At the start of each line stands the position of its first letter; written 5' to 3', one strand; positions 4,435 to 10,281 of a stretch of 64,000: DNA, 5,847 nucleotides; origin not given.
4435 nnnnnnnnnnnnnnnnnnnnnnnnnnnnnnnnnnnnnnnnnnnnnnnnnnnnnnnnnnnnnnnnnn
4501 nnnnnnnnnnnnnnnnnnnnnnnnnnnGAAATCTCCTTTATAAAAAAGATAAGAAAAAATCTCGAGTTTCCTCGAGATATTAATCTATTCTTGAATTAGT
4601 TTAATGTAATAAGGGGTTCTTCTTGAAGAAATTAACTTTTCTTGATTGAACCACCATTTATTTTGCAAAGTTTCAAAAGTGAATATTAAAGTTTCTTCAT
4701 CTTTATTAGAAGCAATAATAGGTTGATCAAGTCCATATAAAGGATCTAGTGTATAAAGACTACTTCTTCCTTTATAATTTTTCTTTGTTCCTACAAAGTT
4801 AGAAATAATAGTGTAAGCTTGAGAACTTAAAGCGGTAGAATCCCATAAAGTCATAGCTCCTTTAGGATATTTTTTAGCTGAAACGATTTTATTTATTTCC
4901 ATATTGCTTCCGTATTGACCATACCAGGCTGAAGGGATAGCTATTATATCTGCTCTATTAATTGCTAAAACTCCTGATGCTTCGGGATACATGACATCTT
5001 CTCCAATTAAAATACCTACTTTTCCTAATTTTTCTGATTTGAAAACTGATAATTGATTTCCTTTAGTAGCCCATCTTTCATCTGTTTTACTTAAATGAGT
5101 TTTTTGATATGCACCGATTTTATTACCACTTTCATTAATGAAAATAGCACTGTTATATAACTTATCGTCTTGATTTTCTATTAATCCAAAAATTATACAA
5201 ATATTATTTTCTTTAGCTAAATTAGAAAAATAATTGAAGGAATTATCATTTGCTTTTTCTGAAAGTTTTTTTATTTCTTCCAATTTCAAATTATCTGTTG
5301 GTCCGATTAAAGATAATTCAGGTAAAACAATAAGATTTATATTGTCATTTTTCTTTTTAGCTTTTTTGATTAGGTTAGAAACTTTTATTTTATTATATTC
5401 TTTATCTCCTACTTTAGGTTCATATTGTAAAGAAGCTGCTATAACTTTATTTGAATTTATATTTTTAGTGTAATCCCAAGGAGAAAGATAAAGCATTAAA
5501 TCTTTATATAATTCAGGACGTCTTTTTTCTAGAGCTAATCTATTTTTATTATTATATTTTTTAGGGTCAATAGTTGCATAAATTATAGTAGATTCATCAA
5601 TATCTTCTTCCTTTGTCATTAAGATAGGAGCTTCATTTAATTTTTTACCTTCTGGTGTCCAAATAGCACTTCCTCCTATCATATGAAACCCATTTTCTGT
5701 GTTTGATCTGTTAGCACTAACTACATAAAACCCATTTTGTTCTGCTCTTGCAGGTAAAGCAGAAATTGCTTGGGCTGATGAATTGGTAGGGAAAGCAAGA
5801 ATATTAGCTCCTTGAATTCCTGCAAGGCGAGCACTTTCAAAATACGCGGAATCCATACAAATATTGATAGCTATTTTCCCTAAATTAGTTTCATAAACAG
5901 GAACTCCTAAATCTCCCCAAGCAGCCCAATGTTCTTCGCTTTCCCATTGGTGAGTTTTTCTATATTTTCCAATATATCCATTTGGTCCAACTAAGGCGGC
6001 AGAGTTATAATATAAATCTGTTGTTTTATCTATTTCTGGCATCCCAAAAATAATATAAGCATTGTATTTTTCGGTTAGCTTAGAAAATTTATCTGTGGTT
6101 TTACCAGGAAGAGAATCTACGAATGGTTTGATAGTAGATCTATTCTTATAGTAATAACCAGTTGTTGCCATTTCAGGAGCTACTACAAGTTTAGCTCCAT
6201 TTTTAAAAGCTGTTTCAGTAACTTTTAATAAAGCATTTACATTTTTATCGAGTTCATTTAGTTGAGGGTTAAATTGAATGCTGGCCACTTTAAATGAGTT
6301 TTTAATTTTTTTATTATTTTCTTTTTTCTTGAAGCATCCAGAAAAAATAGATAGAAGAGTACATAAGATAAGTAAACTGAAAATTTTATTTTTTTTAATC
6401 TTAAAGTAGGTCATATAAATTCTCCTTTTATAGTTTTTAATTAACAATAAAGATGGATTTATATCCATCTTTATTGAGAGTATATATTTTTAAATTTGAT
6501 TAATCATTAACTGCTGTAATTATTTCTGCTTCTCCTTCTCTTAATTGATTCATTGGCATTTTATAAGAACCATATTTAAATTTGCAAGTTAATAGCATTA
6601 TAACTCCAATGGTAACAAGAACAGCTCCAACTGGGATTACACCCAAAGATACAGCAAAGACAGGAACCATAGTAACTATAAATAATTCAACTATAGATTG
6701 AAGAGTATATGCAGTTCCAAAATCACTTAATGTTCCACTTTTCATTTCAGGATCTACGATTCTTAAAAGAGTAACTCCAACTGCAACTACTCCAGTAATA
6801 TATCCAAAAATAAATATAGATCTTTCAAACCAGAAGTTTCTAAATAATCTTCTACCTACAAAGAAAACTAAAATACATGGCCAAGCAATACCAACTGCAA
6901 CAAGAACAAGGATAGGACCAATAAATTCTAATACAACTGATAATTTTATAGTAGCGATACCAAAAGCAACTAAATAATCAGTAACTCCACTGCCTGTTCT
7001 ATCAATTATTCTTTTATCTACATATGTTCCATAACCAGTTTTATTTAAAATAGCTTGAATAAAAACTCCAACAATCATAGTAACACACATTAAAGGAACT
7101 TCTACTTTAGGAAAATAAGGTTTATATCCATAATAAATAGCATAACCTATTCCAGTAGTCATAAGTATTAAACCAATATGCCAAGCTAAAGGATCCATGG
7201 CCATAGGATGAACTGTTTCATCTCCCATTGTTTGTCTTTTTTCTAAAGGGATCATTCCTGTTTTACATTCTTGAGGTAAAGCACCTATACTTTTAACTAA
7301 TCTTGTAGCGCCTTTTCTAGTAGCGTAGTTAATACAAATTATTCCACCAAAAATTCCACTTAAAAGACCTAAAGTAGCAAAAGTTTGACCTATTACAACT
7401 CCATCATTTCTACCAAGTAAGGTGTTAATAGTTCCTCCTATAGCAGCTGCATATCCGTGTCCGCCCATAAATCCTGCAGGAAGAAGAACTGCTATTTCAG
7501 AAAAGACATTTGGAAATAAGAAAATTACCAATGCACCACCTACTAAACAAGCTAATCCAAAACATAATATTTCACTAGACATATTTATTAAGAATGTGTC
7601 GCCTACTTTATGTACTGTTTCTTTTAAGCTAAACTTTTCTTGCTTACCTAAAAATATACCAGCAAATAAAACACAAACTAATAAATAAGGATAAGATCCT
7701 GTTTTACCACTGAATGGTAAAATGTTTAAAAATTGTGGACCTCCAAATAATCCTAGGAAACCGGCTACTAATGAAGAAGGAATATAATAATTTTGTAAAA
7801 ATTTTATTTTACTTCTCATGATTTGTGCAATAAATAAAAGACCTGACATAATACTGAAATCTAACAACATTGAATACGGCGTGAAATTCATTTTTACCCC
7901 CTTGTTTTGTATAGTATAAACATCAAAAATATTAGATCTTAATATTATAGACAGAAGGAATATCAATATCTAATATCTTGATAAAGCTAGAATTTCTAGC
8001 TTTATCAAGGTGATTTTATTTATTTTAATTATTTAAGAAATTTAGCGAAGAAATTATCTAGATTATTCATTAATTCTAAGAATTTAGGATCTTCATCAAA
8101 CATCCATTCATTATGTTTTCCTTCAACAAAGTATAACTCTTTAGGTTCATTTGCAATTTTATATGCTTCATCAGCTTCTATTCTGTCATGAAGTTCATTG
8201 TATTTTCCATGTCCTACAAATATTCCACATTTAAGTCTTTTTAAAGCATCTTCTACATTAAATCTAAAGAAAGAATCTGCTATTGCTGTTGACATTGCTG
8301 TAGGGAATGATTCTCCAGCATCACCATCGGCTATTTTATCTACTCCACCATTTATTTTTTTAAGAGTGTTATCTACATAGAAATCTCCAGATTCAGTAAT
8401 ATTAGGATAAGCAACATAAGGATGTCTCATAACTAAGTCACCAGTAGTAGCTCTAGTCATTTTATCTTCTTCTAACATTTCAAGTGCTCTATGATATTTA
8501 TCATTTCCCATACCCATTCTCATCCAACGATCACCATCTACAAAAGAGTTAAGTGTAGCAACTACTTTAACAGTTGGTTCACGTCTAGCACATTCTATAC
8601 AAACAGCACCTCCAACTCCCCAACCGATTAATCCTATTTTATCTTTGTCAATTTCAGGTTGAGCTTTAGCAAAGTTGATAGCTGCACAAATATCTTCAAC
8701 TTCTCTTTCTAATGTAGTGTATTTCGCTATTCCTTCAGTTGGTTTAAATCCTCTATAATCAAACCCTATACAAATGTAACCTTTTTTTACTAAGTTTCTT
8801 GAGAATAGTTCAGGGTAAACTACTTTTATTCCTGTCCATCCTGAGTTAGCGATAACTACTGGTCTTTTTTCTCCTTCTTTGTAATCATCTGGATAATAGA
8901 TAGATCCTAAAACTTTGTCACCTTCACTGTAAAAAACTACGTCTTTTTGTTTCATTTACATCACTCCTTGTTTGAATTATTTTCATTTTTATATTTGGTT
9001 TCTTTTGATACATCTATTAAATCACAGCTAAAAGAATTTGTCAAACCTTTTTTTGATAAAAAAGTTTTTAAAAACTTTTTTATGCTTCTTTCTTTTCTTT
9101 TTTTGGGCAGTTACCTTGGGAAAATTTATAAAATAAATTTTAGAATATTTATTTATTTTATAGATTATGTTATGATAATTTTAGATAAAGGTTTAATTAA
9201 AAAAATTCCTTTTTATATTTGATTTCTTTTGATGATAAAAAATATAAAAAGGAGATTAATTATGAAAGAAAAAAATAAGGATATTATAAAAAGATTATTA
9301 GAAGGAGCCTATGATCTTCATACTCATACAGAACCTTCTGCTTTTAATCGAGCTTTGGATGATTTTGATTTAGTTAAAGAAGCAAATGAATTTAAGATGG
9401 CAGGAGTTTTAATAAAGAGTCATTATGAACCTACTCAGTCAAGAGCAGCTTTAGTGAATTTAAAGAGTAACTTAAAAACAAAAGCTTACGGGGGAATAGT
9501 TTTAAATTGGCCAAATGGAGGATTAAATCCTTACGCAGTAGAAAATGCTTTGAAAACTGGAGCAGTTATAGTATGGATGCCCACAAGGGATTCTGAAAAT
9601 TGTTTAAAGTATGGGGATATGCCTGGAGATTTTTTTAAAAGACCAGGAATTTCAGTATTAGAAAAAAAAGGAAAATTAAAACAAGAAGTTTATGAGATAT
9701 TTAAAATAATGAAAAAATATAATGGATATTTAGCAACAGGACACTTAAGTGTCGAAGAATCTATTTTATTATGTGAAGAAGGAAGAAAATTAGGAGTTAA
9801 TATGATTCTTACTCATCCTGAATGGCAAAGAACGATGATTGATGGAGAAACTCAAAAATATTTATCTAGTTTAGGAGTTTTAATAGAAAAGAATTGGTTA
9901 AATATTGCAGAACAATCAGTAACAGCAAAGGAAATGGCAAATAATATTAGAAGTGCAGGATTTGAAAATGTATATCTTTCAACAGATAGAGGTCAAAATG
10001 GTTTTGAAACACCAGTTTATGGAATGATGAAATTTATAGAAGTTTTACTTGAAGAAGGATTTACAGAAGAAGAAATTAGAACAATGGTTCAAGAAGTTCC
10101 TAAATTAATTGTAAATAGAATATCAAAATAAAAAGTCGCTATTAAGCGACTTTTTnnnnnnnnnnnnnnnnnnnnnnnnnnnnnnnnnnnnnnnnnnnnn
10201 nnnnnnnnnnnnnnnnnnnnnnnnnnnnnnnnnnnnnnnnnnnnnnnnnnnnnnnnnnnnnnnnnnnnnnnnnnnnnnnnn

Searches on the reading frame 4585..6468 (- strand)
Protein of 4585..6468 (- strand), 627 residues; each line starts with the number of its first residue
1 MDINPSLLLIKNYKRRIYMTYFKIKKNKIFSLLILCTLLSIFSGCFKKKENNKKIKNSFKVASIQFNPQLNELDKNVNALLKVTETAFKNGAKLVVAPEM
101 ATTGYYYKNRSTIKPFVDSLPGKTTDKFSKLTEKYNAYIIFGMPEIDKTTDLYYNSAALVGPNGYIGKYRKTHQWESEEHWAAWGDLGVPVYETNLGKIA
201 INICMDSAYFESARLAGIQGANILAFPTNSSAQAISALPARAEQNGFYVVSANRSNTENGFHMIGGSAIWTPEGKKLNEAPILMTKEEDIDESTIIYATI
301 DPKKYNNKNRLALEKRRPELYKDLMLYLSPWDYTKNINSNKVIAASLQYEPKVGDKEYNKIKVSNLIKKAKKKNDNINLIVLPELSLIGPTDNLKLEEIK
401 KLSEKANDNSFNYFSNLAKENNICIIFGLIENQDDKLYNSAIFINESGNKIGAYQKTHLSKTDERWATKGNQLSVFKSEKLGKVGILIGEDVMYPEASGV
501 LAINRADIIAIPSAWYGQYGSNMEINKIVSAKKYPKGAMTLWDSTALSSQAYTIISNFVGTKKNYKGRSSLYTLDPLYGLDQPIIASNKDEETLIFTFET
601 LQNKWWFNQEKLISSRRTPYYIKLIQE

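Call 67: search_protein_families(library=pfam, proteins=[window:4585-6468:-], max_evalue=0.00001)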
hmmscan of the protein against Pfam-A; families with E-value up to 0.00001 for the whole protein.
window:4585-6468:- (627 aa): 1 family
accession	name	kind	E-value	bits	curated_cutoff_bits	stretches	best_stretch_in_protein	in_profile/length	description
PF00795.27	CN_hydrolase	-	3.1e-71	240.2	23.2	2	60-304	1-250/256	Carbon-nitrogen hydrolase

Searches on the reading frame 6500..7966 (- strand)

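Call 67: search_protein_families(library=pfam, proteins=[window:6500-7966:-], max_evalue=0.00001)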
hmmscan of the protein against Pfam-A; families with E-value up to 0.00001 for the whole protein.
window:6500-7966:- (488 aa): 1 family
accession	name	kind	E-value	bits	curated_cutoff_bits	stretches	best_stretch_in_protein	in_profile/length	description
PF03616.19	Glt_symporter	-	9.8e-12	44.7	26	1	38-372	10-328/368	Sodium/glutamate symporter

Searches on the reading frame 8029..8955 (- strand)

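Call 11: search_protein_families(library=pfam, proteins=[window:8029-8955:-], max_evalue=0.00001)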
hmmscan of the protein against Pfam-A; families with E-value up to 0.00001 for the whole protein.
window:8029-8955:- (308 aa): 5 families
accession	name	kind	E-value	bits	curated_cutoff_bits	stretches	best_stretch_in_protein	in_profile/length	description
PF02129.25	Peptidase_S15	-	1.1e-12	48.7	23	1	12-148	2-140/262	X-Pro dipeptidyl-peptidase (S15 family)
PF01738.24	DLH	-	5.3e-08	33.2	21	1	28-133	10-125/217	Dienelactone hydrolase family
PF00561.26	Abhydrolase_1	-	6.6e-08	32.9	25.8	1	32-150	1-118/245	alpha/beta hydrolase fold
PF05448.18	AXE1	-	1.3e-07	31.1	21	0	87-173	158-245/321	Acetyl xylan esterase (AXE1)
PF12146.15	Hydrolase_4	-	5e-06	26.4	27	0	29-142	2-114/239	Serine aminopeptidase, S33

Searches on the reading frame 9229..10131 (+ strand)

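Call 11: search_protein_families(library=pfam, proteins=[window:9229-10131:+], max_evalue=0.00001)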
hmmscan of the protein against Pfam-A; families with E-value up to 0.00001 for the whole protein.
window:9229-10131:+ (300 aa): 1 family
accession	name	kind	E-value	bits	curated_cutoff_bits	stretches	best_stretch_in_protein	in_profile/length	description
PF19799.5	DUF6282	-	1.5e-63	214.5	26.8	1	26-220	1-196/196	Family of unknown function (DUF6282)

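Call 75: search_protein_families(library=padloc, proteins=[window:9229-10131:+], max_evalue=0.001)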
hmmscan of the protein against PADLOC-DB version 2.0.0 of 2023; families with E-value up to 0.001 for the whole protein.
window:9229-10131:+ (300 aa): 0 families
